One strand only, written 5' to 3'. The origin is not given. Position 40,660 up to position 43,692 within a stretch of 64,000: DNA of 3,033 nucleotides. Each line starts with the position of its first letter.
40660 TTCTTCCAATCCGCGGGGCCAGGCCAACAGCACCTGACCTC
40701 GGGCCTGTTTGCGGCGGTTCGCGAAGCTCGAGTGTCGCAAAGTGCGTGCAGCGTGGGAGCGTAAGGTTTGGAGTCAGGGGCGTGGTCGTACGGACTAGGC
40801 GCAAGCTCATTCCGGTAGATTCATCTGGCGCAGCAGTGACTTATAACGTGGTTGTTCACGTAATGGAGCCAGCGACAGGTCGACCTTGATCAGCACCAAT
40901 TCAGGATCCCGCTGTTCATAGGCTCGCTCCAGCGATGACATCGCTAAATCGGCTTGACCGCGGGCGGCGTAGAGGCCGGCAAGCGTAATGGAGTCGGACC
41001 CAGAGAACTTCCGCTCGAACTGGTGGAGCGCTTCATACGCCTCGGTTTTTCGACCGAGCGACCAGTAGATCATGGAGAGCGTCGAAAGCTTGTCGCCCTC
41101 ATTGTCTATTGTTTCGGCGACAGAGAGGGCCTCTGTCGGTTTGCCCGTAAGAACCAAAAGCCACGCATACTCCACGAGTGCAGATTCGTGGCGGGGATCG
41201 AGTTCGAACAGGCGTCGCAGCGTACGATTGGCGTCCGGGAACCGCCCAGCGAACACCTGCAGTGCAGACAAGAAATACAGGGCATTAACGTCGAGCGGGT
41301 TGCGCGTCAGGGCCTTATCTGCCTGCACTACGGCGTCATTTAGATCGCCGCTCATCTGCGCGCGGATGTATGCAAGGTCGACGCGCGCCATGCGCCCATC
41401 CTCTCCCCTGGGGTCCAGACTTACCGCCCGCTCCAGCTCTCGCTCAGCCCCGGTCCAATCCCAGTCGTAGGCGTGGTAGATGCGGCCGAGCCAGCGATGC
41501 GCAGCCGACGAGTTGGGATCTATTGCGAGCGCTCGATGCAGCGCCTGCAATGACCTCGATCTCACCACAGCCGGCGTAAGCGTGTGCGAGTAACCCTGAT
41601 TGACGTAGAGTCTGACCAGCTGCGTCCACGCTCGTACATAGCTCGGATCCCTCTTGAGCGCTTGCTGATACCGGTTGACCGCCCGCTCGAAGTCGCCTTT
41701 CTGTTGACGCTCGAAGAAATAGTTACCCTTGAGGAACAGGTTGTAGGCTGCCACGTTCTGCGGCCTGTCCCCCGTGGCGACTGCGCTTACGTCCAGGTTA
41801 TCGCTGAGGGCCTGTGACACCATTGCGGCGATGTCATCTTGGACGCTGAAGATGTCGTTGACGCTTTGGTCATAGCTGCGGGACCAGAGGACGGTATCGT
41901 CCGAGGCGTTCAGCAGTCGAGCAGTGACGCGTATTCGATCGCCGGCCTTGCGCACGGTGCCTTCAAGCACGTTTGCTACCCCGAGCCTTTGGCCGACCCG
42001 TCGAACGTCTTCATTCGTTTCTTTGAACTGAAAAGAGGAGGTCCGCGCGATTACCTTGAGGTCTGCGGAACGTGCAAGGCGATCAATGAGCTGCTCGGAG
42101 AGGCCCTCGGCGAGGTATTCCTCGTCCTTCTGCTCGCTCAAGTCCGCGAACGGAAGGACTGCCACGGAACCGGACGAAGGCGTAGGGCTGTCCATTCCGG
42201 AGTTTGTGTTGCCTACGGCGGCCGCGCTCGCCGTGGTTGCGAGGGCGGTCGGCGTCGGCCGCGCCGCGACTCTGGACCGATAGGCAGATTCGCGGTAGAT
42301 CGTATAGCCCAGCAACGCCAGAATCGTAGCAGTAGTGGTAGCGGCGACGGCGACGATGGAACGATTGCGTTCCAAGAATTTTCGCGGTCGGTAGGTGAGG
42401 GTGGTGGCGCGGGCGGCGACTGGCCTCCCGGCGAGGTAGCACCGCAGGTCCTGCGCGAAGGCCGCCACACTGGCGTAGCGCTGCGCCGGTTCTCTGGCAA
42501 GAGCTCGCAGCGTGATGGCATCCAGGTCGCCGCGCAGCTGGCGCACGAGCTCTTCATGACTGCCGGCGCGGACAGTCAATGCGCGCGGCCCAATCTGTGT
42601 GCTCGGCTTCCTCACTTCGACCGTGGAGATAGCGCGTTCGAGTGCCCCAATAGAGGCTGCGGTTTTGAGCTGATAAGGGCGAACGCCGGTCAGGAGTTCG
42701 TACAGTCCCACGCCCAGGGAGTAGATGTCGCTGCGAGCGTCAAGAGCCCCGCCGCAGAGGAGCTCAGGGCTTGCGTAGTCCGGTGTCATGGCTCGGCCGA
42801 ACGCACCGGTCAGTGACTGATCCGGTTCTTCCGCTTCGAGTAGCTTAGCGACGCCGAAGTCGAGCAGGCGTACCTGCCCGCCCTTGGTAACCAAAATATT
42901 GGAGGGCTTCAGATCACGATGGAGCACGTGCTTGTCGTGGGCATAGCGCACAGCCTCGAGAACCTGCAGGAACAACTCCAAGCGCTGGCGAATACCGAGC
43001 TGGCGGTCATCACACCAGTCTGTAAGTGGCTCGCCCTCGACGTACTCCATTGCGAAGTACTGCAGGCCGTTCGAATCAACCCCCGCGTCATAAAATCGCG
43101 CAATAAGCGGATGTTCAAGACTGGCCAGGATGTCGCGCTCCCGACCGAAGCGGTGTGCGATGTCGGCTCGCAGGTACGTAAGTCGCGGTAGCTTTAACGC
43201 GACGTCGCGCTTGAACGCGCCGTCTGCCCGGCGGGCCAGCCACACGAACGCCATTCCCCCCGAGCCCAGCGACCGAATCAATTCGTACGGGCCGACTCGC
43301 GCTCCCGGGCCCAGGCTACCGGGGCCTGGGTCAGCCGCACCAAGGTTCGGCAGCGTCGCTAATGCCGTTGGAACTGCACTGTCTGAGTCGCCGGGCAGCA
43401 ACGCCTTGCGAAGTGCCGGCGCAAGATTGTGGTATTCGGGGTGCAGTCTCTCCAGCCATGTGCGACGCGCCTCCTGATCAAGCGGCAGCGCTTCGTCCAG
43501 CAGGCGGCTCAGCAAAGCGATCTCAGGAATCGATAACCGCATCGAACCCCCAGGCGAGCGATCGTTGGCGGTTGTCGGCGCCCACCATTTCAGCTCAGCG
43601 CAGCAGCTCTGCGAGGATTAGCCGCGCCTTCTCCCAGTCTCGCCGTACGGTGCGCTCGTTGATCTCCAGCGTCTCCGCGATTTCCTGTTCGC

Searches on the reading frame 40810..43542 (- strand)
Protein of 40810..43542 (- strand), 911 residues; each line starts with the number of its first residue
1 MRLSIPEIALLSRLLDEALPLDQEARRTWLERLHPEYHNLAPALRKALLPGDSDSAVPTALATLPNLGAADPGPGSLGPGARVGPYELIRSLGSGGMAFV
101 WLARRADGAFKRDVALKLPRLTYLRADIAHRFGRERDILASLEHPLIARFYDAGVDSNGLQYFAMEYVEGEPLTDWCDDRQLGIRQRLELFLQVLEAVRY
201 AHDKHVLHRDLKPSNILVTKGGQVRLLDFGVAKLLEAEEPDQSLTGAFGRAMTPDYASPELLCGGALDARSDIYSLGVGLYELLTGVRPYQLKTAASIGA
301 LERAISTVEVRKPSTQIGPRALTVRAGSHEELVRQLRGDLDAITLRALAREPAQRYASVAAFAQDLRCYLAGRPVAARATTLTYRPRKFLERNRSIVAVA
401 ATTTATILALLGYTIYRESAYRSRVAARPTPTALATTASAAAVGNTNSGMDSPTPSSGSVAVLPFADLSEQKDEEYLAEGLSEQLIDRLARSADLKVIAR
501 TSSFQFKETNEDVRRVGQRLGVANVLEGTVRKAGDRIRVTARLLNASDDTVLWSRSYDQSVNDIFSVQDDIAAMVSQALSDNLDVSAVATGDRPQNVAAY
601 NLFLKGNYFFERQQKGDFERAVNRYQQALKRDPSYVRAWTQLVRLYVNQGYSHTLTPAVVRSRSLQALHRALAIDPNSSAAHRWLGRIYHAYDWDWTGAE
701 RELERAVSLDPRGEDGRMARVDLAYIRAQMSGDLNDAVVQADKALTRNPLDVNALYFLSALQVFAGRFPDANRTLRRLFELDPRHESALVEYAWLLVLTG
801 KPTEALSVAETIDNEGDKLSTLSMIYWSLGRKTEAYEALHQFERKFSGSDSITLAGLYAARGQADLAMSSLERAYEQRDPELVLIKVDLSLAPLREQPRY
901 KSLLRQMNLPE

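Call 32: search_protein_families(library=pfam, proteins=[window:40810-43542:-], max_evalue=0.001)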
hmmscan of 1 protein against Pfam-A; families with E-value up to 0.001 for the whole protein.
window:40810-43542:- (911 aa): 19 families
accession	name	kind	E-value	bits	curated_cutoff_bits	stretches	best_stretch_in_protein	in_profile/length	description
PF00069.31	Pkinase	-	6.2e-41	141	31.7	1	86-298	1-205/263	Protein kinase domain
PF07714.23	PK_Tyr_Ser-Thr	-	2.2e-27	96.4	23.1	1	87-297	2-212/258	Protein tyrosine and serine/threonine kinase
PF14559.12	TPR_19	-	7.4e-21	74.7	25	3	614-650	3-39/68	Tetratricopeptide repeat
PF13428.12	TPR_14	-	3.1e-14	52.5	23.5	0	614-645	13-44/44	Tetratricopeptide repeat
PF13431.12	TPR_17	-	3.1e-13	49.3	24.4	0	625-650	2-27/34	Tetratricopeptide repeat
PF13414.12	TPR_11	-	1.6e-12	47.4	26.8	1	614-650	6-42/42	TPR repeat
PF07719.23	TPR_2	-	4e-11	42.6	27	0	614-634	13-33/34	Tetratricopeptide repeat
PF13432.12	TPR_16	-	6.1e-10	39.8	32.7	1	613-650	8-45/65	Tetratricopeptide repeat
PF13181.12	TPR_8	-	2.1e-07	31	25.7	0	614-634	13-33/34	Tetratricopeptide repeat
PF17680.6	FlgO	-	1.5e-06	28.5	22.6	1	451-557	12-123/130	FlgO protein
PF03109.22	ABC1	-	1.5e-06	28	22.9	1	162-239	144-221/244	ABC1 atypical kinase-like domain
PF23914.1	TPR_CcmH_CycH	-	2.3e-06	27.9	42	0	744-806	42-104/158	Cytochrome c-type biogenesis protein H TPR domain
PF01636.29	APH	-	3e-05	24.3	23.2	0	186-232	148-197/239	Phosphotransferase enzyme family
PF07721.20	TPR_4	-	5e-05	24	27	0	754-777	3-26/26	Tetratricopeptide repeat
PF25064.1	ARM_TT21_5th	-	8.5e-05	23.3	27.8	0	614-662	13-61/117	TT21 fifth ARM repeats domain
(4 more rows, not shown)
